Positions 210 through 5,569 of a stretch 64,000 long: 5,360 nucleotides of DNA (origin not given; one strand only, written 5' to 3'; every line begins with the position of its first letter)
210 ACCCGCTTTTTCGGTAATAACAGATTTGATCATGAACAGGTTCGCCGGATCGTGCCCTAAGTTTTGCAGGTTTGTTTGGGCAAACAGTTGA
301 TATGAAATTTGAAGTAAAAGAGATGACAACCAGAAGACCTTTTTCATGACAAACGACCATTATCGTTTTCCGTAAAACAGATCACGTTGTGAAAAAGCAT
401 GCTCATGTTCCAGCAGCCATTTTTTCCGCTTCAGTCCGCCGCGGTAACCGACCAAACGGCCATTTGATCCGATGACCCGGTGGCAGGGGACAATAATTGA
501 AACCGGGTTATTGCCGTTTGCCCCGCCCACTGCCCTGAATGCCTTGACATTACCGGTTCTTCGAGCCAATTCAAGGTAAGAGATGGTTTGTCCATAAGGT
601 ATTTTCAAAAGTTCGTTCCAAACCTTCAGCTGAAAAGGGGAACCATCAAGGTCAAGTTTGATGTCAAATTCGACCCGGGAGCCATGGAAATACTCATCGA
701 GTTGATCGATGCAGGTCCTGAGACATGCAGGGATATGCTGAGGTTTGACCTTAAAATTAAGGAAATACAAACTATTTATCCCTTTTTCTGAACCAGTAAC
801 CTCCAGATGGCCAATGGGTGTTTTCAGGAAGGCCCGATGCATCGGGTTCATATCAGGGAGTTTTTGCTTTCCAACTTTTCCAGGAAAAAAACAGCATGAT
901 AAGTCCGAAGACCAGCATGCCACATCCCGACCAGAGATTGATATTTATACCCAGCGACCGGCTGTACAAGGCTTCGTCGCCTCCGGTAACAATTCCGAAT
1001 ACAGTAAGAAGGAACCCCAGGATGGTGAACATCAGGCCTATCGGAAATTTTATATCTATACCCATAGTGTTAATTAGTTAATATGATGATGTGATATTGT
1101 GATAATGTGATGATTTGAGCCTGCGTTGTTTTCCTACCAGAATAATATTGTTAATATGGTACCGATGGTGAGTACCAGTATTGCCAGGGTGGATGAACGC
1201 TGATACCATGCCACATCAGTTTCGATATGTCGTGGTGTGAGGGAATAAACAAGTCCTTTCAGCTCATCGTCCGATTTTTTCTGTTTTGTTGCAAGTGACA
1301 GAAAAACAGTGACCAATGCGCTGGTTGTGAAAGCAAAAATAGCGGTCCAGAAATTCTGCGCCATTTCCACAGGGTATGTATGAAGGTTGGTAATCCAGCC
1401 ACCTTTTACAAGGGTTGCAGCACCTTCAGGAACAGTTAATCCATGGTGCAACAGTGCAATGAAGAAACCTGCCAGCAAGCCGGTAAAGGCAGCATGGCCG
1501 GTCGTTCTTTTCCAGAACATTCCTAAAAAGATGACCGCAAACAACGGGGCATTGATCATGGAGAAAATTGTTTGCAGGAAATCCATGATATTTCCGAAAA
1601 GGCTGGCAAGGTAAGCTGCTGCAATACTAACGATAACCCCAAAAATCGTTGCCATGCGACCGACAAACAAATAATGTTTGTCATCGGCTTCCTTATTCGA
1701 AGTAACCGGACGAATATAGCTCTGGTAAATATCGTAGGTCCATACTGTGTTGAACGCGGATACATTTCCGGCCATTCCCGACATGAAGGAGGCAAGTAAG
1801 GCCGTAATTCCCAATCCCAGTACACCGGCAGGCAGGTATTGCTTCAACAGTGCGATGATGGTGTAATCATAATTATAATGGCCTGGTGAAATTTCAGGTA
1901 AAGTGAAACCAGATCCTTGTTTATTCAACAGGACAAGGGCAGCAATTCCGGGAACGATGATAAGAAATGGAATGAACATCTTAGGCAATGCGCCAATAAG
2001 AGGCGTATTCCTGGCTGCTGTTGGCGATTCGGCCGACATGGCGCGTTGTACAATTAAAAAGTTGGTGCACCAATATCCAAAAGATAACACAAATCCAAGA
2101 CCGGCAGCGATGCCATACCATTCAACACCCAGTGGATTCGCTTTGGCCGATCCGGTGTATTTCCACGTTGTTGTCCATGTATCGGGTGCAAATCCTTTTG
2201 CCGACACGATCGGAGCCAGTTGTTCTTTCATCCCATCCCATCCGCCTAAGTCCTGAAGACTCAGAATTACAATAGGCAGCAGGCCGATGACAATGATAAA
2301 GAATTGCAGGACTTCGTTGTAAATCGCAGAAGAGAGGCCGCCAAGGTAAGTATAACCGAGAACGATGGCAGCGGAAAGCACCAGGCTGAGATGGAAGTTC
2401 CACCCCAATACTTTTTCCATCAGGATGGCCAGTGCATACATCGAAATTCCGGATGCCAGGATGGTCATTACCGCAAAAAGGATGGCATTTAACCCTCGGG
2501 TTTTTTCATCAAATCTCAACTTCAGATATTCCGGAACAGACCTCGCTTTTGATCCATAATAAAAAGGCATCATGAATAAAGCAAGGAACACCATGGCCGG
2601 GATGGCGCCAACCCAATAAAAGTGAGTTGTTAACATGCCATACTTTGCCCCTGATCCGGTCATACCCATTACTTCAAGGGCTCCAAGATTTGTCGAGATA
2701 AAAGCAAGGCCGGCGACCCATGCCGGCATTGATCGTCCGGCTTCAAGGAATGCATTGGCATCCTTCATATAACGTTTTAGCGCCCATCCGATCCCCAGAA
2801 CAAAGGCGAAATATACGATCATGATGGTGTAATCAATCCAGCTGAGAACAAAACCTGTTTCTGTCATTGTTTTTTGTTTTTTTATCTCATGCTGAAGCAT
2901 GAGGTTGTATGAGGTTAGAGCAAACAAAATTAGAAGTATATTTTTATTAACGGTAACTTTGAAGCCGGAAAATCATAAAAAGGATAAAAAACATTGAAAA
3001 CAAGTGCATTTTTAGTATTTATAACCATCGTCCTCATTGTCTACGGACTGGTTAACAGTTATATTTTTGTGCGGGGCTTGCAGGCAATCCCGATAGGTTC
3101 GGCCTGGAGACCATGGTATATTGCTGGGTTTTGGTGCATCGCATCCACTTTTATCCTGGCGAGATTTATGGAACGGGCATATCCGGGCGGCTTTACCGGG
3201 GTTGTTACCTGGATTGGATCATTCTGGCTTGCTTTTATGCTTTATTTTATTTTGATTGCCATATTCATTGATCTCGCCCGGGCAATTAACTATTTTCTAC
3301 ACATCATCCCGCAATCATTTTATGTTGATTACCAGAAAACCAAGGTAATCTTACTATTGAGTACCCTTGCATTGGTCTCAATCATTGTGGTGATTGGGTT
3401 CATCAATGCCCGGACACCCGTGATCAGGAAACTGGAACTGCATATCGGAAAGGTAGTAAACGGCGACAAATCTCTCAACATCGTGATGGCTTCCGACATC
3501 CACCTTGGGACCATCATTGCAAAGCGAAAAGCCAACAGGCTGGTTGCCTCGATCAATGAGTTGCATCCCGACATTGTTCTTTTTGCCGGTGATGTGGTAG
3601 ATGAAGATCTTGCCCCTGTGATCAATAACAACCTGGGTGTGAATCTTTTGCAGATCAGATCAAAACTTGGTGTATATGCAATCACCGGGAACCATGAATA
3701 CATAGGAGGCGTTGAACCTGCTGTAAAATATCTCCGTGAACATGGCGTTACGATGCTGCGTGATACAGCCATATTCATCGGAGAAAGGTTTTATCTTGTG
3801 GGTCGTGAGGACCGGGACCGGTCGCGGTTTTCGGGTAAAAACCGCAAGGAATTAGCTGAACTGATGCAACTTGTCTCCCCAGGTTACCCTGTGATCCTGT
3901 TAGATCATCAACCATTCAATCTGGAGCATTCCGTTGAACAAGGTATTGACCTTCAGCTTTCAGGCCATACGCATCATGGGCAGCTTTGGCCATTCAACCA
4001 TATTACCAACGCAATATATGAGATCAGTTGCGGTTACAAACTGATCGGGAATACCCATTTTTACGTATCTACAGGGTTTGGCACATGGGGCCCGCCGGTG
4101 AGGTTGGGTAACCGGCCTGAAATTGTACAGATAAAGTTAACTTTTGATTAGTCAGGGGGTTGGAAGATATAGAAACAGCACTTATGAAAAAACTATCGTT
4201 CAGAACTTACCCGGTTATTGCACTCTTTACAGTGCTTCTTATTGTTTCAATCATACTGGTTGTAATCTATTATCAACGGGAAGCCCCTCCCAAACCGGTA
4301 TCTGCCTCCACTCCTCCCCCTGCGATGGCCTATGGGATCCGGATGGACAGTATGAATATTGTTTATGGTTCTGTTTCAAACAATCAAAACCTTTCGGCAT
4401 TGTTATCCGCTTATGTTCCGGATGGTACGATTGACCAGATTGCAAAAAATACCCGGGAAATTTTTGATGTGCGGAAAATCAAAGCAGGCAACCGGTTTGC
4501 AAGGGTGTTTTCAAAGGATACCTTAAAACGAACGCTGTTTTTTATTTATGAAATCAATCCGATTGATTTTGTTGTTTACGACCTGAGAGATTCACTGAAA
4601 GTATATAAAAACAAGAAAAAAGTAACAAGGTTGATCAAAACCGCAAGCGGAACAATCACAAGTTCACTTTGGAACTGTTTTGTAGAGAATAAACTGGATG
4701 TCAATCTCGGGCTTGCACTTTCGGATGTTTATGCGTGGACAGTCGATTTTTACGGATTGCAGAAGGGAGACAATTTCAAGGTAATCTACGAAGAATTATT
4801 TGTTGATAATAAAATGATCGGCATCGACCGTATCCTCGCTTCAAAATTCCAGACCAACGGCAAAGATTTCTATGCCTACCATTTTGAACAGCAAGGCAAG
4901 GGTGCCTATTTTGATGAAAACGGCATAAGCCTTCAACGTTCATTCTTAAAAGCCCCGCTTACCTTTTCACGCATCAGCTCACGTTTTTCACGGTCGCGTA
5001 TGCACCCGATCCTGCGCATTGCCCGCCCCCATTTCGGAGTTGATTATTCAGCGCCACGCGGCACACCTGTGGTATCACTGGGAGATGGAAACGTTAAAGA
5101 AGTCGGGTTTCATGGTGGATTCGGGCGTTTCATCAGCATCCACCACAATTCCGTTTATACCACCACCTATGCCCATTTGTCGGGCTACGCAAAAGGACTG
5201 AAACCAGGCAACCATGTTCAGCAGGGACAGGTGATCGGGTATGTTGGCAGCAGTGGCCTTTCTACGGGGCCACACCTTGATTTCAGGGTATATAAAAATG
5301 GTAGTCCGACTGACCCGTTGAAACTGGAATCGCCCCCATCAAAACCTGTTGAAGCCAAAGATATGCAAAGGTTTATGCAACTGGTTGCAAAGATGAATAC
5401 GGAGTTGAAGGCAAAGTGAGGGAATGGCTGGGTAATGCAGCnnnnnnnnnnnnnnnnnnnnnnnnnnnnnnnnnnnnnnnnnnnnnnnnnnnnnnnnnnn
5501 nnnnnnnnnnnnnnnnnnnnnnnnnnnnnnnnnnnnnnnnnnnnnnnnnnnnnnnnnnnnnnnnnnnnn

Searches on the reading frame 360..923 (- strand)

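Call 6: search_protein_families(library=pfam, proteins=[window:360-923:-], max_evalue=0.001)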
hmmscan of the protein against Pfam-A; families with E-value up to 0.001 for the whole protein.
window:360-923:- (187 aa): 2 families
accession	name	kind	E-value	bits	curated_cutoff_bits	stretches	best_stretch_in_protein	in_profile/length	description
PF01035.26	DNA_binding_1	-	5.6e-35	119.5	27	1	96-175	1-80/81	6-O-methylguanine DNA methyltransferase, DNA binding domain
PF02870.21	Methyltransf_1N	-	5.2e-12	46.6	21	1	28-92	1-71/71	6-O-methylguanine DNA methyltransferase, ribonuclease-like domain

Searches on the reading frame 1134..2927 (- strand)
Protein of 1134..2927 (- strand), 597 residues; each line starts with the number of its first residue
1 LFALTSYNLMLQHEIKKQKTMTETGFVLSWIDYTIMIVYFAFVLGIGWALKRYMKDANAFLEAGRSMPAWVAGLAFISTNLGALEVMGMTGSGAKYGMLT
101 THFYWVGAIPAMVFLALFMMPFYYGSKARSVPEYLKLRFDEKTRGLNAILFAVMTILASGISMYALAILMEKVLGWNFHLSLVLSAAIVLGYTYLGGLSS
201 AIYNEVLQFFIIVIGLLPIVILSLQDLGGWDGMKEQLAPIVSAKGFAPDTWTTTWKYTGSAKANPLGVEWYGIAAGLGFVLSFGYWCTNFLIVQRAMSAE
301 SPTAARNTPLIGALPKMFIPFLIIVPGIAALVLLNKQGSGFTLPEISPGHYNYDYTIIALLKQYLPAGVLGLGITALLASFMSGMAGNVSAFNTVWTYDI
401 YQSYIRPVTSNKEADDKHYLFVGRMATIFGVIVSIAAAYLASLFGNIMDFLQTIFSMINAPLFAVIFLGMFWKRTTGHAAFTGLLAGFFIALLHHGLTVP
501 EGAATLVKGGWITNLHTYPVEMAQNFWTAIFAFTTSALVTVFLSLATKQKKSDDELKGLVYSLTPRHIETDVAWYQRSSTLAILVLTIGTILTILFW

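Call 6: search_protein_families(library=pfam, proteins=[window:1134-2927:-], max_evalue=0.001)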
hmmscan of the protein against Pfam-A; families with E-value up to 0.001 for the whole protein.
window:1134-2927:- (597 aa): 1 family
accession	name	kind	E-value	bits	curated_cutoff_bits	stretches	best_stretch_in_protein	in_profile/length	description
PF00474.23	SSF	-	4.2e-51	174.5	22.8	1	61-487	2-406/406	Sodium:solute symporter family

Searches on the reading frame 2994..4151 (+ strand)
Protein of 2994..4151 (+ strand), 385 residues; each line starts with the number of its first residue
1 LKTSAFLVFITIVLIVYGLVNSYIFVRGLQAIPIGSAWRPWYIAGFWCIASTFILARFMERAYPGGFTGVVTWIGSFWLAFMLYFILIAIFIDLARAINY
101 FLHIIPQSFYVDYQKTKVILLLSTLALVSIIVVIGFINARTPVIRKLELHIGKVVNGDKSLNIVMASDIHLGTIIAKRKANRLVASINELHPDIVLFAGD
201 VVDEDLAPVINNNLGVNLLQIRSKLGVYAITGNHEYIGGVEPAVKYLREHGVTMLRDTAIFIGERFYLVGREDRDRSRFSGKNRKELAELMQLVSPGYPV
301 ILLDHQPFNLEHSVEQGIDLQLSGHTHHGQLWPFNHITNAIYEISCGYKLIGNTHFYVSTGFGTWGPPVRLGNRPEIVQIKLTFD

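Call 6: search_protein_families(library=pfam, proteins=[window:2994-4151:+], max_evalue=0.001)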
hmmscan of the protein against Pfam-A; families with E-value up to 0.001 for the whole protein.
window:2994-4151:+ (385 aa): 2 families
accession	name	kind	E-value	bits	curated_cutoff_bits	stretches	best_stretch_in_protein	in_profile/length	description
PF00149.33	Metallophos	-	3e-12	47.8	21.5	1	162-328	2-190/191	Calcineurin-like phosphoesterase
PF12850.12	Metallophos_2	-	2.8e-05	24.6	27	1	162-328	2-118/154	Calcineurin-like phosphoesterase superfamily domain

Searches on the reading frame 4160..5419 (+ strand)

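Call 6: search_protein_families(library=pfam, proteins=[window:4160-5419:+], max_evalue=0.001)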
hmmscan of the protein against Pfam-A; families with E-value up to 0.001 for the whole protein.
window:4160-5419:+ (419 aa): 2 families
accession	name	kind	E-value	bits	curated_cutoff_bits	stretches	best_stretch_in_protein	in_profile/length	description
PF01551.29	Peptidase_M23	-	7.3e-29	100.3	28.7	1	290-386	2-96/96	Peptidase family M23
PF19425.4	Csd3_N2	-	1.4e-16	61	27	1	162-277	9-121/122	Csd3 second domain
